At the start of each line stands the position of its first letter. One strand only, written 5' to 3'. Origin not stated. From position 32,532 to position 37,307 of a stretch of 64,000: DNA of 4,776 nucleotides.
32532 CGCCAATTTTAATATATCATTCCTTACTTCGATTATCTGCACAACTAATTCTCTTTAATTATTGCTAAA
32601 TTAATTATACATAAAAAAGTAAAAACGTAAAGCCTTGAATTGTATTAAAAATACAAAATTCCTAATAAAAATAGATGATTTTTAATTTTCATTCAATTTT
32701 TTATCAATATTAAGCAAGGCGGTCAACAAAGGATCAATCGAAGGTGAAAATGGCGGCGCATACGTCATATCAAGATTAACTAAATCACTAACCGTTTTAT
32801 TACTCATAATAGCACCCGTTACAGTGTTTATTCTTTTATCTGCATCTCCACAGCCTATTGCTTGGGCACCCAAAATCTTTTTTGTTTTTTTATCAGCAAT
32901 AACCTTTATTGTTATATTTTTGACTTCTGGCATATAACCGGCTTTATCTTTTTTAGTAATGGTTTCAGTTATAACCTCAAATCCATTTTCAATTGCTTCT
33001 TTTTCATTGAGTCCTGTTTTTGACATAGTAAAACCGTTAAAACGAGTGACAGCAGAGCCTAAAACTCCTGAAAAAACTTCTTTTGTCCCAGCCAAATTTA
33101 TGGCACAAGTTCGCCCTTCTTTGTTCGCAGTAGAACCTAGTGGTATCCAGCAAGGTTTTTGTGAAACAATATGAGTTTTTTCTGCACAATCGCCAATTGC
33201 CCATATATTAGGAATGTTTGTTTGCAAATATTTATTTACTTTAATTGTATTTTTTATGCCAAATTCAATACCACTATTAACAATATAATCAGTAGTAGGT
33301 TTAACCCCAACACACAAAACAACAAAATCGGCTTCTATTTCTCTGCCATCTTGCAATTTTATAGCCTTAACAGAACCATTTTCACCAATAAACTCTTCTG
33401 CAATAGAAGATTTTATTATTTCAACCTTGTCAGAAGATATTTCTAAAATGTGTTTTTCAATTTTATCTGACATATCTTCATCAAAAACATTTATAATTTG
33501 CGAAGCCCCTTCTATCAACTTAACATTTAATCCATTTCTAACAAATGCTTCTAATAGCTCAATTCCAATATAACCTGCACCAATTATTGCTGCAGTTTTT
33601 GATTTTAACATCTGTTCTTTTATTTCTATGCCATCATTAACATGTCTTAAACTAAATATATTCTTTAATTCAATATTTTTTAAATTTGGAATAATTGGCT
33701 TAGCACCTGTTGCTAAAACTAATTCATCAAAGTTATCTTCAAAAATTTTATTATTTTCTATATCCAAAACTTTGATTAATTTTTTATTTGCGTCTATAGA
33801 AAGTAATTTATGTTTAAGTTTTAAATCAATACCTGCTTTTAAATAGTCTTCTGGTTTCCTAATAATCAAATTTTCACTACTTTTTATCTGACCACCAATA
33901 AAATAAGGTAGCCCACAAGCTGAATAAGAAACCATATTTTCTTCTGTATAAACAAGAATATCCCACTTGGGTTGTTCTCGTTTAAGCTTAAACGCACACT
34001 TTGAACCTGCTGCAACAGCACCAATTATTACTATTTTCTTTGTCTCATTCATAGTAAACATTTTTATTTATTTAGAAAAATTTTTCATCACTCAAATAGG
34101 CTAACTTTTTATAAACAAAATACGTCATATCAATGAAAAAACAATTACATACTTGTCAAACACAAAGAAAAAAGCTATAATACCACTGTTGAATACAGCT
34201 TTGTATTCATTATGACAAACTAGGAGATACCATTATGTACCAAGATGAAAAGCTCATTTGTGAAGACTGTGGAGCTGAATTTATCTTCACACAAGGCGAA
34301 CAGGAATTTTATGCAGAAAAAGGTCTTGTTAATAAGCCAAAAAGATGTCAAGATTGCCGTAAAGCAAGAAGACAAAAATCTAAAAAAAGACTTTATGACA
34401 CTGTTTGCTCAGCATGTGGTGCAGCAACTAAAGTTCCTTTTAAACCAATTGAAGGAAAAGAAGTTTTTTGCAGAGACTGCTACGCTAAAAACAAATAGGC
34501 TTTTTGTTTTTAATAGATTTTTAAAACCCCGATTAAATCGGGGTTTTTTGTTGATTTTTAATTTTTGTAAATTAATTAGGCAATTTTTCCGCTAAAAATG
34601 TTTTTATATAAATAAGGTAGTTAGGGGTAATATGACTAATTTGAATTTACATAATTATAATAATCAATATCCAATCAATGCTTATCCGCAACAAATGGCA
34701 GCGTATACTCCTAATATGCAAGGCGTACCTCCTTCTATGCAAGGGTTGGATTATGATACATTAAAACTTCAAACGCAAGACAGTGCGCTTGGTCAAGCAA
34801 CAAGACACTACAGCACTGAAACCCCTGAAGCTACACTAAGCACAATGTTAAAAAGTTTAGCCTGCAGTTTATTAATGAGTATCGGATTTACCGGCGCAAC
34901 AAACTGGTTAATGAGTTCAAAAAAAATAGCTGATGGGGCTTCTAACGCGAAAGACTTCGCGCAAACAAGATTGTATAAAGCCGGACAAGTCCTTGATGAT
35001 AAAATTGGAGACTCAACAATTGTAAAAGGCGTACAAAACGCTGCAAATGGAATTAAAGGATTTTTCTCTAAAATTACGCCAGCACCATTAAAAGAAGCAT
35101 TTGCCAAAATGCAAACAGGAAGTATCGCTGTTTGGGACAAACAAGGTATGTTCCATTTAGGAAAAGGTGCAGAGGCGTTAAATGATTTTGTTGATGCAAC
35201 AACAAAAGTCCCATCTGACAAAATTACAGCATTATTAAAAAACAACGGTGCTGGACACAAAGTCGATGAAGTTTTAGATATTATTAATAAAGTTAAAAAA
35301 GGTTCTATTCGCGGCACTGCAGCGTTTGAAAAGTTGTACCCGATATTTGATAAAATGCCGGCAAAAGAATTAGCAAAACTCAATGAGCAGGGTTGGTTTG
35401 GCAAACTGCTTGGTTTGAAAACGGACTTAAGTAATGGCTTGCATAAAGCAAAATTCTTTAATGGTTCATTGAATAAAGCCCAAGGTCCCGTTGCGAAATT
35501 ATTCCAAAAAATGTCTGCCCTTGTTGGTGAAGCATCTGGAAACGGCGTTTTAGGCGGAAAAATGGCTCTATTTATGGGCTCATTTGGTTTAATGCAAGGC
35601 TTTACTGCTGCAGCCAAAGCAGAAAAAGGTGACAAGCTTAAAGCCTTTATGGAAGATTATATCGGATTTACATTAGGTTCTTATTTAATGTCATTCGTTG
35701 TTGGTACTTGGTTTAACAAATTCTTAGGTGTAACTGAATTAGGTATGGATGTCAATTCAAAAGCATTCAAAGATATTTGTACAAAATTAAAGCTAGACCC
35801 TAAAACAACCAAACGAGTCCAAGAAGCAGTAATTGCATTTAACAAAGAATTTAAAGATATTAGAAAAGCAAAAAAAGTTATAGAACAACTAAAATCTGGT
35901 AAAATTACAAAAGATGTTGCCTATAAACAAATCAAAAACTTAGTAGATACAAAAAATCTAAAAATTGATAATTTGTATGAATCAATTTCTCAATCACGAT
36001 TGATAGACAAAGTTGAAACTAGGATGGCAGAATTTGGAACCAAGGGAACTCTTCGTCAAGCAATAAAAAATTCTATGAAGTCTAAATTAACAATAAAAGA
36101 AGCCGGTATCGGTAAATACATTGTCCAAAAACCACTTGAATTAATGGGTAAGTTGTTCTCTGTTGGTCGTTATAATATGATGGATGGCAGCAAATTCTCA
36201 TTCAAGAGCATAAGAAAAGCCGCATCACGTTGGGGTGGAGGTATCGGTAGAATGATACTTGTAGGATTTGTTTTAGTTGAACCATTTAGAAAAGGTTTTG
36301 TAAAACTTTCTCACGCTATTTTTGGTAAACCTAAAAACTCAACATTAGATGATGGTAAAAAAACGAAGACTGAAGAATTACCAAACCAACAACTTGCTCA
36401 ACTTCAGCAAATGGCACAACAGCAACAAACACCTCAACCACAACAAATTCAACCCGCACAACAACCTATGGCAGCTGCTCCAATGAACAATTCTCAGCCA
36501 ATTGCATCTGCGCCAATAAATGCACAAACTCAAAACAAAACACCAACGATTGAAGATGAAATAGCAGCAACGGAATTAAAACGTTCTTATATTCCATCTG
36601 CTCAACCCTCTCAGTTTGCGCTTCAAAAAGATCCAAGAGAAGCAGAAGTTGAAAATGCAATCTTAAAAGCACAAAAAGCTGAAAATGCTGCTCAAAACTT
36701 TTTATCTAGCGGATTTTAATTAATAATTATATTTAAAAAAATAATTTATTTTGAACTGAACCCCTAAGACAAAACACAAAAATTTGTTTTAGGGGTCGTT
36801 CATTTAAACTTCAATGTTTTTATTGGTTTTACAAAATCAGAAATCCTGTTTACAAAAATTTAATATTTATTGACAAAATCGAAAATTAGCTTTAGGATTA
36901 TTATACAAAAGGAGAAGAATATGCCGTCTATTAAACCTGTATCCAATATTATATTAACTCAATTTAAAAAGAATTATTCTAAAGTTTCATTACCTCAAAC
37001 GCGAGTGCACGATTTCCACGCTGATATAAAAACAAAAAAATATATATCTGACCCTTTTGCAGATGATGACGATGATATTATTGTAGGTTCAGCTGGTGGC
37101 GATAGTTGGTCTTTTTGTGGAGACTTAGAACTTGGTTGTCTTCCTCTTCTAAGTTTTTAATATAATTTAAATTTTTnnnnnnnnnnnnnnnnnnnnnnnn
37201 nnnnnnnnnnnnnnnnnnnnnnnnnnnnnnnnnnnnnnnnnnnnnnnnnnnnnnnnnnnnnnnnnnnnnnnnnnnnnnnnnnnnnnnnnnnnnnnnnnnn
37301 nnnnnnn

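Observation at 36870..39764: Four-gene operon (79-aa peptide, rSAM/SPASM, PqqD-like RRE, second rSAM/SPASM): candidate unclassified RiPP pathway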

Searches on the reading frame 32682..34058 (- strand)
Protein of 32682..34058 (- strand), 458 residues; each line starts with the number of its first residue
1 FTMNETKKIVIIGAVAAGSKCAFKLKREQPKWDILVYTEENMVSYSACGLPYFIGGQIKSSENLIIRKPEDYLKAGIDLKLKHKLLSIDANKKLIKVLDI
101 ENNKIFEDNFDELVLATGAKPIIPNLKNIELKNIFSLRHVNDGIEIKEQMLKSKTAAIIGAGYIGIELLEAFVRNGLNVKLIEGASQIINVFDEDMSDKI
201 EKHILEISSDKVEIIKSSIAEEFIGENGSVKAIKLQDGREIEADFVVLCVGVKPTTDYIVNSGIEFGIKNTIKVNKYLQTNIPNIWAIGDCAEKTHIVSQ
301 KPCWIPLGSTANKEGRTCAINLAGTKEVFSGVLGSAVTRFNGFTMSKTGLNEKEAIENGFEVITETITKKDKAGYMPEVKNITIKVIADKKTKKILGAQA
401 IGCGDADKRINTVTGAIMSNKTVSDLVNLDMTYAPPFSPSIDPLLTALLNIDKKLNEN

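Call 61: search_protein_families(library=pfam, proteins=[window:32682-34058:-], max_evalue=0.001)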
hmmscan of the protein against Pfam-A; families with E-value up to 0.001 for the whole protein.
window:32682-34058:- (458 aa): 9 families
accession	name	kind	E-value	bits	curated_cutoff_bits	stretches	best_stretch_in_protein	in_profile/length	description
PF07992.20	Pyr_redox_2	-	3.9e-56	191.1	26.1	1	7-297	1-278/291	Pyridine nucleotide-disulphide oxidoreductase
PF02852.28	Pyr_redox_dim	-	5.5e-17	62.4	25.3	1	340-441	6-106/110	Pyridine nucleotide-disulphide oxidoreductase, dimerisation domain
PF00070.33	Pyr_redox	-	2.7e-13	50.7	22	1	156-238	2-82/82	Pyridine nucleotide-disulphide oxidoreductase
PF13738.12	Pyr_redox_3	-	1e-08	35.2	30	1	111-289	126-305/305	Pyridine nucleotide-disulphide oxidoreductase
PF13454.12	NAD_binding_9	-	4.9e-05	23.8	21.8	0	226-252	128-154/155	FAD-NAD(P)-binding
PF03486.20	HI0933_like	-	0.00011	22.2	50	0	73-121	120-166/244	HI0933-like protein Rossmann domain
PF02826.25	2-Hacid_dh_C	-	0.0005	19.9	25.1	0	147-181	30-64/178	D-isomer specific 2-hydroxyacid dehydrogenase, NAD binding domain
PF13434.12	Lys_Orn_oxgnase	-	0.00064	19.4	21.3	0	102-178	140-213/339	L-lysine 6-monooxygenase/L-ornithine 5-monooxygenase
PF04820.20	Trp_halogenase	-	0.00082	18.8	21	0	211-253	172-214/458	Tryptophan halogenase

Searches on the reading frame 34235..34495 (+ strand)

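Call 5: search_protein_families(library=pfam, proteins=[window:34235-34495:+], max_evalue=0.1)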
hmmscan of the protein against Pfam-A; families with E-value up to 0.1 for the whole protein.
window:34235-34495:+ (87 aa): 6 families
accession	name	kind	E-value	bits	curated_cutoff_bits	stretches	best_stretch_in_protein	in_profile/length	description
PF13451.12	zf_Tbcl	-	4.3e-23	81.4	24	1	3-49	1-47/48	Probable treble clef domain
PF23477.1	zf_Tbcl_2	-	3e-16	59.3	27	1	52-87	2-37/37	Probable treble clef zinc finger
PF24458.1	DUF7573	-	0.0047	17.3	30.2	1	56-82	12-36/39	Domain of unknown function (DUF7573)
PF14354.12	Lar_restr_allev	-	0.017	15.8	28.6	0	8-33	27-52/58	Restriction alleviation protein Lar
PF18912.6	DZR_2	-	0.033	14.5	27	0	36-82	22-55/56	Double zinc ribbon domain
PF12773.13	DZR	-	0.064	13.9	27.3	0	9-64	1-33/45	Double zinc ribbon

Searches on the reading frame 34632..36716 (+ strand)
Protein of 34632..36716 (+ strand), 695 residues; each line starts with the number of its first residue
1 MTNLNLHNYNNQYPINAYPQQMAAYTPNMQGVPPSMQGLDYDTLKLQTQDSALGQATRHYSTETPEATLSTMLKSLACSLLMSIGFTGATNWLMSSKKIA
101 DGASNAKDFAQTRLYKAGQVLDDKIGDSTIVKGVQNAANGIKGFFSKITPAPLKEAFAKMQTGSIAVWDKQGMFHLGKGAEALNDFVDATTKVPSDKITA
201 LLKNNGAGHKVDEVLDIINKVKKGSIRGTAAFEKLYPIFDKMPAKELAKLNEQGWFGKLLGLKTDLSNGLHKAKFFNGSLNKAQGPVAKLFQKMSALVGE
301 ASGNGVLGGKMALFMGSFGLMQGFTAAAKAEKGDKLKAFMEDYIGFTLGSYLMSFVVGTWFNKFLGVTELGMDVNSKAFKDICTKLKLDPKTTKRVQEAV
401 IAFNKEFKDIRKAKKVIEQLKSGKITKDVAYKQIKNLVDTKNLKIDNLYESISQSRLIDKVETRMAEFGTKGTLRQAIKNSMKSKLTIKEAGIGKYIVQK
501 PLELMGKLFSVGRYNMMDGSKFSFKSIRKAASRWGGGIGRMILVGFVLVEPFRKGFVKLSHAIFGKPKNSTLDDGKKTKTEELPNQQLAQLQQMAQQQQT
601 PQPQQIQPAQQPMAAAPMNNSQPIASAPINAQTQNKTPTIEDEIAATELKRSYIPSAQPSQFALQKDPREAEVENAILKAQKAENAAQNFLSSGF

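Call 5: search_protein_families(library=pfam, proteins=[window:34632-36716:+], max_evalue=0.1)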
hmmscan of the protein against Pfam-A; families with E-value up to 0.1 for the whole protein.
window:34632-36716:+ (695 aa): 3 families
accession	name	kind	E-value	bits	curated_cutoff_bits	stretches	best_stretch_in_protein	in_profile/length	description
PF19296.4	RelA_AH_RIS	-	0.0029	18.2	23.8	0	195-257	46-105/185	RelA/SpoT, AH and RIS domains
PF23856.1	DUF7219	-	0.018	15.1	27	1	402-438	7-44/61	Family of unknown function (DUF7219)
PF23202.1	PAH_ZNF598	-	0.08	13.7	25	0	403-448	15-60/83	ZNF598 PAH domain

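Call 6: search_protein_families(library=ncbifam, proteins=[window:34632-36716:+], max_evalue=0.1)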
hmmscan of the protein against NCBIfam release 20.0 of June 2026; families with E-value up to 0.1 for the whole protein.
window:34632-36716:+ (695 aa): 0 families

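Call 79: search_protein_families(library=padloc, proteins=[window:34632-36716:+], max_evalue=0.001)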
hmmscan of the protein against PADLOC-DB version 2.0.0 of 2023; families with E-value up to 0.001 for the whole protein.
window:34632-36716:+ (695 aa): 0 families

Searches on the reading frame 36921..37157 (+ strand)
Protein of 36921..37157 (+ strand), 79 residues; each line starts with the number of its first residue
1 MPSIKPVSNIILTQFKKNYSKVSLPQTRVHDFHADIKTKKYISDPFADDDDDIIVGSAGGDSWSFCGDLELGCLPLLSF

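Call 5: search_protein_families(library=pfam, proteins=[window:36921-37157:+], max_evalue=0.1)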
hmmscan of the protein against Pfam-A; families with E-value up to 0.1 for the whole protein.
window:36921-37157:+ (79 aa): 0 families

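Call 6: search_protein_families(library=ncbifam, proteins=[window:36921-37157:+], max_evalue=0.1)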
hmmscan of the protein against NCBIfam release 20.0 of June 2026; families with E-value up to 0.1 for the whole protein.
window:36921-37157:+ (79 aa): 0 families
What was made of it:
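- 36921..37160 (+): Precursor peptide gene (79 aa). The leader is about residues 1-62, with invariant P6 and L24-P25. The core is about residues 63-79, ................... No Pfam or NCBIfam family matches (calls 5, 6).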

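Call 7: find_homologous_proteins(query=window:36921-37157:+, max_evalue=10)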
Query window:36921-37157:+ (79 aa): 1 proteins with E <= 10 among 1 candidates.
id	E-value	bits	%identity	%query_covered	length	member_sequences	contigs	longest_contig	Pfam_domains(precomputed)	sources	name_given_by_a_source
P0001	3.6e-45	169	97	100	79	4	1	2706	-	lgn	-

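Call 10: find_encoding_contigs(protein=P0001, flank=10000, max_places=10)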
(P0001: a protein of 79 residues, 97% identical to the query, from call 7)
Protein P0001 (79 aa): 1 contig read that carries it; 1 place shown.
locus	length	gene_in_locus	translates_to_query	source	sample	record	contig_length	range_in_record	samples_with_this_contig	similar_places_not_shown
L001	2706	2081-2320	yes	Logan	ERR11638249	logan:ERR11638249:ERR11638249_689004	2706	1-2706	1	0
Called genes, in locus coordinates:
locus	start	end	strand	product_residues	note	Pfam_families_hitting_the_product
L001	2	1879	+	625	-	?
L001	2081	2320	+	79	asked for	-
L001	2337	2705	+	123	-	?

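Call 28: find_homologous_proteins(query=A2, max_evalue=10)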
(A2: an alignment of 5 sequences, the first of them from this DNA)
Query A2 (5 sequences) (79 aa, profile of the alignment): 12 proteins with E <= 10 among 258 candidates.
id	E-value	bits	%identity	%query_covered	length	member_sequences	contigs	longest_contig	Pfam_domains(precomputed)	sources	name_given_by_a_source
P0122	3.6e-28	116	56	23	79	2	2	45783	-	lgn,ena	-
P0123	6.5e-24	102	44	100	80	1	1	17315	-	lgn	-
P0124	8.3e-23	99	59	22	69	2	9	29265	-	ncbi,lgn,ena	-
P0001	2.2e-22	97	97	100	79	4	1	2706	-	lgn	-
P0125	3.0e-20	90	50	30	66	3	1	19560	-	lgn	-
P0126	4.0e-16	77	64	18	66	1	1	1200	-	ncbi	-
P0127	5.9e-14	70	66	100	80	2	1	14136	-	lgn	-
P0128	2.2e-13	68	67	19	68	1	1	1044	-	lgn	-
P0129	5.7e-13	67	64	18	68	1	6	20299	-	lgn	-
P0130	3.0e-12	65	60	19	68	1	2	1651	-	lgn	-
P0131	1.6e-9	56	35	100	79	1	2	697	-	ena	-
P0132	2.1e-2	33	32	96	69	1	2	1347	-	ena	-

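Call 70: search_protein_representatives(alignment_id=A4)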
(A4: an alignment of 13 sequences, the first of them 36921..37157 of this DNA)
Query: 13 sequences, 73 profile positions. Proteins with E-value up to 0.001 (for the whole library): 11; up to 1e-10: 9; up to 1e-30: 0. The best 11 are listed.
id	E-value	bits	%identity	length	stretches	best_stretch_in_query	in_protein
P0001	3.2e-23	98.1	-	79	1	1-73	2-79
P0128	1.7e-20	89.4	-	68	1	1-73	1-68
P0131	6.6e-20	87.4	-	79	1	1-73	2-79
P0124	1.3e-19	86.5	-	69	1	1-73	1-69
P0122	1.9e-18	82.8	-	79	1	2-73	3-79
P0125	3.1e-17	78.9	-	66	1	1-73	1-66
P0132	4.6e-14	68.7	-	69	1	1-73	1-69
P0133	1.4e-12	63.9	-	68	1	1-73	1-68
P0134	3.6e-11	59.4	-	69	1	1-73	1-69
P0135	8.4e-09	51.9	-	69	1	1-73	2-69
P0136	8.3e-06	42.3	-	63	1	1-73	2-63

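Call 76: list_cluster_members(proteins=[P0124, P0126, P0025])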
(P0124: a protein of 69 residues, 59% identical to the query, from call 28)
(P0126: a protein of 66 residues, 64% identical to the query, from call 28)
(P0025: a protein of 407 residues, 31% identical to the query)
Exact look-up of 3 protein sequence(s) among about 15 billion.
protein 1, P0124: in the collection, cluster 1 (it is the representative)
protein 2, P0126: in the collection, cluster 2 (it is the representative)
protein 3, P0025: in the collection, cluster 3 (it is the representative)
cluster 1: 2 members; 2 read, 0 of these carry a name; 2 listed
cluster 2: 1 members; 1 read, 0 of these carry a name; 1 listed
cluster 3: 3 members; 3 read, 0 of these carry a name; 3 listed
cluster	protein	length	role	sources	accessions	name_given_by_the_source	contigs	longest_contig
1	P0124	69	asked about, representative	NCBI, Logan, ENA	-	-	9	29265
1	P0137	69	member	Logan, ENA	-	-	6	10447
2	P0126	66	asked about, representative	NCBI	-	-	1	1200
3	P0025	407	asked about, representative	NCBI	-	-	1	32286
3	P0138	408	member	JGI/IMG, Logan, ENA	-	-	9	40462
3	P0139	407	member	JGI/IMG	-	-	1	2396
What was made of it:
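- Tried and rejected: The cluster look-up showed that no source gives these peptides a name (call 76).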

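Call 79: search_protein_families(library=padloc, proteins=[window:36921-37157:+], max_evalue=0.001)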
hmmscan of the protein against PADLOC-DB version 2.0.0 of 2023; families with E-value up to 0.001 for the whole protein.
window:36921-37157:+ (79 aa): 0 families
